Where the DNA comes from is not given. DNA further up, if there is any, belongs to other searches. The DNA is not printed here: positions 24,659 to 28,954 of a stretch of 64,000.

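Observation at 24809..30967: All-in-one polymerase-ruler-terminator glycosyltransferase next to Wzm/Wzt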

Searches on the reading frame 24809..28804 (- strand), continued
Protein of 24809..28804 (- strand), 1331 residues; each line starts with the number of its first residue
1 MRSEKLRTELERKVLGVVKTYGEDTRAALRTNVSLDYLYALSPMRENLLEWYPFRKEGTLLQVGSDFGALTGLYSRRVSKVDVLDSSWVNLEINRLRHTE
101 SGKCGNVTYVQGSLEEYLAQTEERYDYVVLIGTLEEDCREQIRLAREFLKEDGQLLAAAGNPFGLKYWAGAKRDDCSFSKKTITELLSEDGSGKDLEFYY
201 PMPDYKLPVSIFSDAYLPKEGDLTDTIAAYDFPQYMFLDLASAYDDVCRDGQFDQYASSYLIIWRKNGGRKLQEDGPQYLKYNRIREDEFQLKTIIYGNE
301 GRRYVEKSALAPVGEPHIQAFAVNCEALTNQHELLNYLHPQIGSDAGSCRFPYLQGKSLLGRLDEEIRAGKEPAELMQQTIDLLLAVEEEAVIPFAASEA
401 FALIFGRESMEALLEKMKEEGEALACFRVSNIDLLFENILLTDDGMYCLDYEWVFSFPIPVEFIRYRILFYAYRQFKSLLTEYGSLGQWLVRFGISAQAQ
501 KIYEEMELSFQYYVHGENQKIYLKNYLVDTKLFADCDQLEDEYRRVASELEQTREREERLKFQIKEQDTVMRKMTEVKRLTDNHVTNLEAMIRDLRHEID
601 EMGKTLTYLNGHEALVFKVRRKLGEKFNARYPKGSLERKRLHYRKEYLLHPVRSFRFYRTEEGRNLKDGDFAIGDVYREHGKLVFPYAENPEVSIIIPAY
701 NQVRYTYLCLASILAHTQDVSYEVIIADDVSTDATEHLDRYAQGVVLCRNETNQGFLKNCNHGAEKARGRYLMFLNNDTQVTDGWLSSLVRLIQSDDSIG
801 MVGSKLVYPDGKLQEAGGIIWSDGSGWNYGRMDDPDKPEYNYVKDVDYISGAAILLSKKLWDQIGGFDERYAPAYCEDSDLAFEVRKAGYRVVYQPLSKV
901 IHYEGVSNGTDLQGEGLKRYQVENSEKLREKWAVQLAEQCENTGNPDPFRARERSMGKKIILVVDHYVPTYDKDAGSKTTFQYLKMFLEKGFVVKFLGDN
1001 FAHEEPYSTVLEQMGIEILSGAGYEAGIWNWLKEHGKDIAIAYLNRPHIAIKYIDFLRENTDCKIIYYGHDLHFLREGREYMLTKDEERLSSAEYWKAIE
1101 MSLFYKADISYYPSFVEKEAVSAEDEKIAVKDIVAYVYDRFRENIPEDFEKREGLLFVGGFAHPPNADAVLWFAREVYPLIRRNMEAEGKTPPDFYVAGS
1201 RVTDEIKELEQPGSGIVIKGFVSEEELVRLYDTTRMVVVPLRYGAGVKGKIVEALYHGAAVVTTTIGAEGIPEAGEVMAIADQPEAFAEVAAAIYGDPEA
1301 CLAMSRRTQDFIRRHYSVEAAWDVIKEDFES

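Call 11: find_homologous_proteins(query=window:24809-28804:-, max_evalue=0.00001)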
Query window:24809-28804:- (1331 aa): 145 proteins with E <= 0.00001 among 8000 candidates; the best 120 are listed.
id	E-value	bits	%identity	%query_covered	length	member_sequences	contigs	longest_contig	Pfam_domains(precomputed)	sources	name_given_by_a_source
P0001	0.0e+0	3071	100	100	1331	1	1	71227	PF13712.13,PF10111.15,PF13641.13,PF13524.13,PF00535.33,PF13692.13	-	-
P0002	0.0e+0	2648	84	100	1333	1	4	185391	PF10111.15,PF13641.13,PF13524.13,PF00535.33,PF13692.13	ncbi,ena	-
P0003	0.0e+0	2597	82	100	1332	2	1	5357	PF13712.13,PF10111.15,PF13641.13,PF00534.27,PF13524.13,PF00535.33,PF13692.13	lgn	-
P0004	0.0e+0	2218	71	100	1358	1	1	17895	PF13489.13,PF13641.13,PF00534.27,PF13649.13,PF00535.33,PF08241.19,PF13692.13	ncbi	-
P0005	0.0e+0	2217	71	100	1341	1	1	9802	PF13641.13,PF00534.27,PF13524.13,PF00535.33,PF13692.13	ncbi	-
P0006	0.0e+0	2210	71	100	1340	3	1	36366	PF13712.13,PF10111.15,PF13641.13,PF00534.27,PF13649.13,PF13524.13,PF00535.33,PF13692.13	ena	-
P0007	0.0e+0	2208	70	100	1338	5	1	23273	PF13712.13,PF13632.13,PF10111.15,PF13641.13,PF00534.27,PF13649.13,PF13524.13,PF00535.33,PF13692.13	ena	-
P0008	0.0e+0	2182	70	100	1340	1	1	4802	PF13712.13,PF13641.13,PF00534.27,PF13524.13,PF00535.33,PF13692.13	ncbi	-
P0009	0.0e+0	2181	69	100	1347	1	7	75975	PF13632.13,PF10111.15,PF13641.13,PF00534.27,PF13524.13,PF00535.33,PF13692.13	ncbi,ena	-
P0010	0.0e+0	2159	68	100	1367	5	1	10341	PF10111.15,PF13641.13,PF00534.27,PF13524.13,PF00535.33,PF13692.13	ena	-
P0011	0.0e+0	2156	68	100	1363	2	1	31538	PF13712.13,PF13632.13,PF10111.15,PF13641.13,PF00534.27,PF13524.13,PF00535.33,PF13692.13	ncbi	-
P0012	0.0e+0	2111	68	100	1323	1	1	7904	PF13712.13,PF10111.15,PF13641.13,PF00534.27,PF13524.13,PF00535.33,PF13692.13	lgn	-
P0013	0.0e+0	2097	67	99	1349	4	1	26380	PF10111.15,PF13641.13,PF00534.27,PF13649.13,PF13524.13,PF00535.33,PF13692.13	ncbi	-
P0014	0.0e+0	2076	66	99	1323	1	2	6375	PF13641.13,PF00534.27,PF13524.13,PF00535.33,PF13692.13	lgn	-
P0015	0.0e+0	2060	67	99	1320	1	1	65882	PF10111.15,PF13641.13,PF00534.27,PF13524.13,PF00535.33,PF13692.13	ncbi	-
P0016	0.0e+0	2053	65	100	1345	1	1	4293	PF13847.13,PF13489.13,PF10111.15,PF13641.13,PF00534.27,PF13649.13,PF13524.13,PF00535.33,PF08241.19,PF08242.19,PF13692.13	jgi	-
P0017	0.0e+0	2037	63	99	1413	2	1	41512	PF13712.13,PF13847.13,PF10111.15,PF13641.13,PF13649.13,PF13524.13,PF00535.33,PF13692.13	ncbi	-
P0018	0.0e+0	2036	66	99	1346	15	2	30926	PF13641.13,PF00534.27,PF13524.13,PF00535.33,PF13692.13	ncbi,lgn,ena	-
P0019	0.0e+0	2036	65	99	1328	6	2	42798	PF13641.13,PF00534.27,PF13524.13,PF00535.33,PF13692.13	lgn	-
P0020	0.0e+0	2029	65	99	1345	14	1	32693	PF10111.15,PF13641.13,PF00534.27,PF13524.13,PF00535.33,PF13692.13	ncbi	-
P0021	0.0e+0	2023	65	99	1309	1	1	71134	PF13641.13,PF00534.27,PF13524.13,PF00535.33,PF13692.13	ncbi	-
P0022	0.0e+0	2020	65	99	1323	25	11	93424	PF13641.13,PF00535.33,PF13692.13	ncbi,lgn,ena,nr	ncbi:MAG: glycosyltransferase [Hungatella sp.]|nr:glycosyltransferase [Hungatella sp.]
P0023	0.0e+0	2017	66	99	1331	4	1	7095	PF13632.13,PF10111.15,PF13641.13,PF13524.13,PF00535.33,PF13692.13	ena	-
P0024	0.0e+0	2015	65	99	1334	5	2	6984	PF13641.13,PF00534.27,PF13524.13,PF00535.33,PF13692.13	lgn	-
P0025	0.0e+0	2015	64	99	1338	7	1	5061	PF10111.15,PF13641.13,PF00534.27,PF13524.13,PF00535.33,PF13692.13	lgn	-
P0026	0.0e+0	2014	64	99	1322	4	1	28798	PF13712.13,PF13641.13,PF00534.27,PF13524.13,PF00535.33,PF13692.13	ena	-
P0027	0.0e+0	1996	65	99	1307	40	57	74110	PF13641.13,PF00535.33,PF13692.13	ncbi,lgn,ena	-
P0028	0.0e+0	1995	65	99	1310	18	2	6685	PF13632.13,PF10111.15,PF13506.14,PF13641.13,PF13649.13,PF00535.33,PF13692.13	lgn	-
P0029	0.0e+0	1992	65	99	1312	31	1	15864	PF10111.15,PF13641.13,PF13649.13,PF00535.33,PF08242.19,PF13692.13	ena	-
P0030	0.0e+0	1989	65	99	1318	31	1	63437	PF13712.13,PF13641.13,PF13649.13,PF13524.13,PF00535.33,PF08242.19,PF13692.13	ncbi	-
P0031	0.0e+0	1984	65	100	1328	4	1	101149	PF13641.13,PF13524.13,PF00535.33,PF13692.13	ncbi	-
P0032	0.0e+0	1972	63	100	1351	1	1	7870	PF13489.13,PF10111.15,PF13506.14,PF13641.13,PF00534.27,PF13524.13,PF00535.33,PF13692.13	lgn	-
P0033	0.0e+0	1970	64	100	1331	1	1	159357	PF13712.13,PF13489.13,PF10111.15,PF13641.13,PF00534.27,PF13524.13,PF00535.33,PF13692.13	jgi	-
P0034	0.0e+0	1968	63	99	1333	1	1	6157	PF13712.13,PF10111.15,PF13641.13,PF00534.27,PF13649.13,PF00535.33,PF13692.13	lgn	-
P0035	0.0e+0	1961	64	99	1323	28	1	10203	PF13489.13,PF10111.15,PF13641.13,PF00534.27,PF13524.13,PF00535.33,PF08242.19,PF13692.13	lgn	-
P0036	0.0e+0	1960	64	99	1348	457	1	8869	PF13641.13,PF00534.27,PF13524.13,PF00535.33,PF13692.13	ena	-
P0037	0.0e+0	1959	64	100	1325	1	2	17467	PF13489.13,PF13641.13,PF00534.27,PF13649.13,PF13524.13,PF00535.33,PF08242.19,PF13692.13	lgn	-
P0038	0.0e+0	1955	64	100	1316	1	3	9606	PF13712.13,PF10111.15,PF13641.13,PF00534.27,PF13649.13,PF13524.13,PF00535.33,PF08241.19,PF08242.19,PF13692.13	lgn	-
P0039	0.0e+0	1952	64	99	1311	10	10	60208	PF10111.15,PF13641.13,PF13524.13,PF00535.33,PF13692.13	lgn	-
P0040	0.0e+0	1949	63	100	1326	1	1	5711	PF13489.13,PF10111.15,PF13641.13,PF00534.27,PF13649.13,PF00535.33,PF08242.19,PF13692.13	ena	-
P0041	0.0e+0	1949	63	99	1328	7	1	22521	PF13489.13,PF10111.15,PF13641.13,PF00534.27,PF13524.13,PF00535.33,PF13692.13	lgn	-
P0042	0.0e+0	1949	63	100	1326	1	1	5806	PF13489.13,PF10111.15,PF13641.13,PF00534.27,PF13649.13,PF00535.33,PF08242.19,PF13692.13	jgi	-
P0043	0.0e+0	1948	63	100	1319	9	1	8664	PF13641.13,PF00534.27,PF13649.13,PF00535.33,PF13692.13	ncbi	-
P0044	0.0e+0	1947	63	100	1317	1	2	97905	PF13641.13,PF00534.27,PF13649.13,PF13524.13,PF00535.33,PF08242.19,PF13692.13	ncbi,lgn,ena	-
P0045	0.0e+0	1946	63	100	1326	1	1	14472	PF13489.13,PF10111.15,PF13641.13,PF00534.27,PF13649.13,PF00535.33,PF08242.19,PF13692.13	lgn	-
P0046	0.0e+0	1943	63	100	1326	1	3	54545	PF13489.13,PF10111.15,PF13641.13,PF00534.27,PF13649.13,PF00535.33,PF08242.19,PF13692.13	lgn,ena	-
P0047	0.0e+0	1940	63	100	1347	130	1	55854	PF10111.15,PF13506.14,PF13641.13,PF00534.27,PF00535.33,PF13692.13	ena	-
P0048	0.0e+0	1939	63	99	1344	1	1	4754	PF13489.13,PF10111.15,PF13641.13,PF00534.27,PF13649.13,PF00535.33,PF08242.19,PF13692.13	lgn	-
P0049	0.0e+0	1938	63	100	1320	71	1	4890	PF13712.13,PF10111.15,PF13641.13,PF00534.27,PF13524.13,PF00535.33,PF13692.13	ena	-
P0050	0.0e+0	1925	63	99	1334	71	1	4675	PF13712.13,PF13489.13,PF10111.15,PF13641.13,PF00534.27,PF13649.13,PF00535.33,PF13692.13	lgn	-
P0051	0.0e+0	1918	63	100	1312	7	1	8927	PF13712.13,PF10111.15,PF13641.13,PF00534.27,PF00535.33,PF13692.13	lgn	-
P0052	0.0e+0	1912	63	100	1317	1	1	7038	PF13712.13,PF10111.15,PF13641.13,PF00535.33,PF13692.13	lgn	-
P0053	0.0e+0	1905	62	100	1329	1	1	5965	PF10111.15,PF13641.13,PF00534.27,PF13524.13,PF00535.33,PF13692.13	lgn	-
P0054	0.0e+0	1867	60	99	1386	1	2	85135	PF10111.15,PF13641.13,PF00534.27,PF13524.13,PF00535.33,PF13692.13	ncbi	-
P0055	0.0e+0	1854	61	99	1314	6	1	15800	PF13489.13,PF13641.13,PF00534.27,PF00535.33,PF13692.13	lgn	-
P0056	0.0e+0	1841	61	99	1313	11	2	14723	PF13632.13,PF10111.15,PF13641.13,PF00534.27,PF13649.13,PF13524.13,PF00535.33,PF08241.19,PF13692.13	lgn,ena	-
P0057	0.0e+0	1839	61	99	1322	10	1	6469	PF10111.15,PF13641.13,PF00534.27,PF00535.33,PF13692.13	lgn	-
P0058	0.0e+0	1834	60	99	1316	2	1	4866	PF13489.13,PF10111.15,PF13641.13,PF00534.27,PF13649.13,PF13524.13,PF00535.33,PF08241.19,PF13692.13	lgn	-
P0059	0.0e+0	1834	60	99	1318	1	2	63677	PF13632.13,PF13641.13,PF00534.27,PF13524.13,PF00535.33,PF13692.13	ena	-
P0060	0.0e+0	1834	60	99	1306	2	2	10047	PF10111.15,PF13641.13,PF00534.27,PF00535.33,PF13692.13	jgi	jgi:GT2 family glycosyltransferase/SAM-dependent methyltransferase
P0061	0.0e+0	1833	61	99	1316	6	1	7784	PF10111.15,PF13641.13,PF00534.27,PF13524.13,PF00535.33,PF13692.13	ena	-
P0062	0.0e+0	1828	61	99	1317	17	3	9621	PF10111.15,PF13641.13,PF00534.27,PF13649.13,PF00535.33,PF13692.13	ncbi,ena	-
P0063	0.0e+0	1826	61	99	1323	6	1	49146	PF10111.15,PF13641.13,PF00534.27,PF00535.33,PF13692.13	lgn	-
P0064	0.0e+0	1826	60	99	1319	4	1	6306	PF13489.13,PF13641.13,PF00534.27,PF13524.13,PF00535.33,PF13692.13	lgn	-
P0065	0.0e+0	1822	61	99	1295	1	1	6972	PF10111.15,PF13641.13,PF00534.27,PF13649.13,PF13524.13,PF00535.33,PF08241.19,PF13692.13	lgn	-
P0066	0.0e+0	1822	61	98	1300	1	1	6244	PF10111.15,PF13641.13,PF00534.27,PF00535.33,PF13692.13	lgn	-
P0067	0.0e+0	1822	61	99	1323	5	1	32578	PF10111.15,PF13641.13,PF00534.27,PF00535.33,PF13692.13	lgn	-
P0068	0.0e+0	1821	60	99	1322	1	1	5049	PF13641.13,PF00534.27,PF13524.13,PF00535.33,PF13692.13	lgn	-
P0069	0.0e+0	1817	60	99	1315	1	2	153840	PF10111.15,PF13641.13,PF00534.27,PF00535.33,PF13692.13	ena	-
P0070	0.0e+0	1815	60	99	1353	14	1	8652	PF13641.13,PF00534.27,PF00535.33,PF13692.13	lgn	-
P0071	0.0e+0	1814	60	99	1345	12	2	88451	PF13641.13,PF00534.27,PF13524.13,PF00535.33,PF13692.13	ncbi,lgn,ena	-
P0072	0.0e+0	1814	60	100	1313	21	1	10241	PF13632.13,PF10111.15,PF13641.13,PF00534.27,PF13524.13,PF00535.33,PF13692.13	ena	-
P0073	0.0e+0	1813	60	99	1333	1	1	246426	PF10111.15,PF13641.13,PF00534.27,PF13649.13,PF13524.13,PF00535.33,PF08241.19,PF13692.13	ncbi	-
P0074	0.0e+0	1811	60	99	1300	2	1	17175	PF13641.13,PF00534.27,PF13524.13,PF00535.33,PF13692.13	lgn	-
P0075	0.0e+0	1809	60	99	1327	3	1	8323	PF10111.15,PF13641.13,PF00534.27,PF13524.13,PF00535.33,PF13692.13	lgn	-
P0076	0.0e+0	1808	61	99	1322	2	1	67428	PF13489.13,PF13641.13,PF00534.27,PF13649.13,PF13524.13,PF00535.33,PF13692.13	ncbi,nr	ncbi:MAG: glycosyltransferase [Lachnospiraceae bacterium]|nr:glycosyltransferase [Lachnospiraceae ba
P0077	0.0e+0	1808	60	99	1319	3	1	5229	PF10111.15,PF13641.13,PF00534.27,PF13524.13,PF00535.33,PF13692.13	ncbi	-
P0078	0.0e+0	1807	60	99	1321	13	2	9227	PF13712.13,PF10111.15,PF13641.13,PF00534.27,PF13524.13,PF00535.33,PF13692.13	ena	-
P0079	0.0e+0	1806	61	99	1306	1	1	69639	PF10111.15,PF13641.13,PF00534.27,PF13649.13,PF00535.33,PF08241.19,PF08242.19,PF13692.13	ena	-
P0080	0.0e+0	1806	61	99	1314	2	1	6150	PF10111.15,PF13641.13,PF00534.27,PF13649.13,PF00535.33,PF13692.13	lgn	-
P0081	0.0e+0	1804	61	99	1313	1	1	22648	PF13641.13,PF00534.27,PF13524.13,PF00535.33,PF13692.13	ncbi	-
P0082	0.0e+0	1796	60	99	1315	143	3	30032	PF13712.13,PF13641.13,PF00534.27,PF13524.13,PF00535.33,PF13692.13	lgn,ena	-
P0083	0.0e+0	1795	59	99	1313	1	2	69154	PF13489.13,PF10111.15,PF13641.13,PF00534.27,PF00535.33,PF13692.13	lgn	-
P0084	0.0e+0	1795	59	99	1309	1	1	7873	PF13847.13,PF13632.13,PF10111.15,PF13641.13,PF00534.27,PF13649.13,PF13524.13,PF00535.33,PF08241.19,PF13692.13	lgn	-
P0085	0.0e+0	1793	59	99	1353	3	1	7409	PF10111.15,PF13641.13,PF00534.27,PF13524.13,PF00535.33,PF13692.13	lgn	-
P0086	0.0e+0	1792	60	99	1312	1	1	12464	PF13489.13,PF10111.15,PF13641.13,PF00534.27,PF13649.13,PF13524.13,PF00535.33,PF08241.19,PF08242.19,PF13692.13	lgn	-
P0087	0.0e+0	1791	60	99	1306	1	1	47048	PF13641.13,PF00534.27,PF13649.13,PF00535.33,PF08241.19,PF08242.19,PF13692.13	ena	-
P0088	0.0e+0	1788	60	99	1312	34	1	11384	PF13632.13,PF10111.15,PF13641.13,PF00534.27,PF00535.33,PF08242.19,PF13692.13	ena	-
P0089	0.0e+0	1786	58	99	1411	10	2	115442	PF13641.13,PF00534.27,PF00535.33,PF13692.13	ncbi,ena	-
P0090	0.0e+0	1782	59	99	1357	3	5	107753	PF10111.15,PF13641.13,PF00534.27,PF13524.13,PF00535.33,PF13692.13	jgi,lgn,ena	-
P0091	0.0e+0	1780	59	99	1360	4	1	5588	PF10111.15,PF13641.13,PF00534.27,PF13524.13,PF00535.33,PF13692.13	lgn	-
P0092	0.0e+0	1779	58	99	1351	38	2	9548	PF10111.15,PF13641.13,PF00534.27,PF00535.33,PF13692.13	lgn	-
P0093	0.0e+0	1779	59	99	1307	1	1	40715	PF13489.13,PF13641.13,PF00534.27,PF13649.13,PF00535.33,PF13692.13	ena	-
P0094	0.0e+0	1774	59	99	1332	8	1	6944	PF10111.15,PF13641.13,PF00534.27,PF13524.13,PF00535.33,PF13692.13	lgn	-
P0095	0.0e+0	1771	59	100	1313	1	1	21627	PF13641.13,PF00534.27,PF13524.13,PF00535.33,PF13692.13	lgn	-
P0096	0.0e+0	1770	59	99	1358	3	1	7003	PF13641.13,PF00534.27,PF13649.13,PF13524.13,PF00535.33,PF08241.19,PF13692.13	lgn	-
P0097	0.0e+0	1768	58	99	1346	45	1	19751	PF13641.13,PF00534.27,PF13524.13,PF00535.33,PF13692.13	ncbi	-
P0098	0.0e+0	1768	56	99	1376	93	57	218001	PF13712.13,PF13489.13,PF10111.15,PF13641.13,PF00534.27,PF13524.13,PF00535.33,PF13692.13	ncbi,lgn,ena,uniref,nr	ncbi:glycosyltransferase [Brotaphodocola catenula]|uniref:Glycosyltransferase n=2 Tax=Brotaphodocola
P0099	0.0e+0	1763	58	99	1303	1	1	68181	PF13632.13,PF10111.15,PF13641.13,PF00534.27,PF00535.33,PF13692.13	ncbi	ncbi:MAG: glycosyltransferase [Lachnospiraceae bacterium]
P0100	0.0e+0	1762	59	99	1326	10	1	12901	PF13489.13,PF10111.15,PF13641.13,PF00534.27,PF13524.13,PF00535.33,PF13692.13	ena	-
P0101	0.0e+0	1757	60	99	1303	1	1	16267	PF10111.15,PF13641.13,PF00534.27,PF13524.13,PF00535.33,PF13692.13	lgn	-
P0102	0.0e+0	1756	59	99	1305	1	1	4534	PF13641.13,PF00534.27,PF13524.13,PF00535.33,PF13692.13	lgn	-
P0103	0.0e+0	1754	58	99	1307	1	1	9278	PF13712.13,PF10111.15,PF13641.13,PF00534.27,PF00535.33,PF13692.13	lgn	-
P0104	0.0e+0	1752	59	99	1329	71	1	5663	PF13712.13,PF13641.13,PF00534.27,PF13524.13,PF00535.33,PF13692.13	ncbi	-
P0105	0.0e+0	1726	58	99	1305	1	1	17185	PF10111.15,PF13641.13,PF00534.27,PF13524.13,PF00535.33,PF08242.19,PF13692.13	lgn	-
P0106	0.0e+0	1721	59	99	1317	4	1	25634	PF10111.15,PF13641.13,PF00534.27,PF13524.13,PF00535.33,PF08242.19,PF13692.13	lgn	-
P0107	0.0e+0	1720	57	99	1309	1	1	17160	PF10111.15,PF13641.13,PF00534.27,PF13524.13,PF00535.33,PF13692.13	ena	-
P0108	0.0e+0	1714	58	99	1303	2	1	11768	PF13632.13,PF13641.13,PF00534.27,PF00535.33,PF08241.19,PF13692.13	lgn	-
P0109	0.0e+0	1710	58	99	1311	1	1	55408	PF13641.13,PF00534.27,PF13524.13,PF00535.33,PF13692.13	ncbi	-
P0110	0.0e+0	1707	57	99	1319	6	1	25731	PF13712.13,PF10111.15,PF13641.13,PF00534.27,PF13524.13,PF00535.33,PF13692.13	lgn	-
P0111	0.0e+0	1689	57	99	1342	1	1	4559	PF10111.15,PF13524.13,PF00535.33,PF08241.19,PF13692.13,PF13712.13,PF13632.13,PF13641.13,PF00534.27,PF13649.13,PF01209.25,PF08242.19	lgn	-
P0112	0.0e+0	1687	57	99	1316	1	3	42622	PF13712.13,PF10111.15,PF13641.13,PF00534.27,PF13649.13,PF13524.13,PF00535.33,PF08241.19,PF13692.13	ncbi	-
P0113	0.0e+0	1612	55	99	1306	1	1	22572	PF13712.13,PF10111.15,PF13641.13,PF00534.27,PF13649.13,PF13524.13,PF00535.33,PF08241.19,PF08242.19,PF13692.13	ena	-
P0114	0.0e+0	1561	54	99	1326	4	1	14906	PF13712.13,PF00398.27,PF10111.15,PF13641.13,PF00534.27,PF00535.33,PF13692.13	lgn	-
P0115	0.0e+0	1538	53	99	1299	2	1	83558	PF13641.13,PF00534.27,PF13524.13,PF00535.33,PF13692.13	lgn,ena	-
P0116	0.0e+0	1528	53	99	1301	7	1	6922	PF13712.13,PF00398.27,PF13641.13,PF00534.27,PF00535.33,PF13692.13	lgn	-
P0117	0.0e+0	1518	53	99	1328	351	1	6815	PF13641.13,PF00534.27,PF00535.33,PF13692.13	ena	-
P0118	0.0e+0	1489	52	99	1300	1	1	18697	PF13632.13,PF10111.15,PF13641.13,PF00534.27,PF13524.13,PF00535.33,PF13692.13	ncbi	-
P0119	0.0e+0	1469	52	99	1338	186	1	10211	PF13632.13,PF13641.13,PF00534.27,PF00535.33,PF13692.13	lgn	-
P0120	0.0e+0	1125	54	72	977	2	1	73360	PF13712.13,PF10111.15,PF13506.14,PF13641.13,PF13649.13,PF00535.33,PF08241.19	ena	-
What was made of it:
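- Some homologues still reach Pfam methyltransferase models (call 11).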
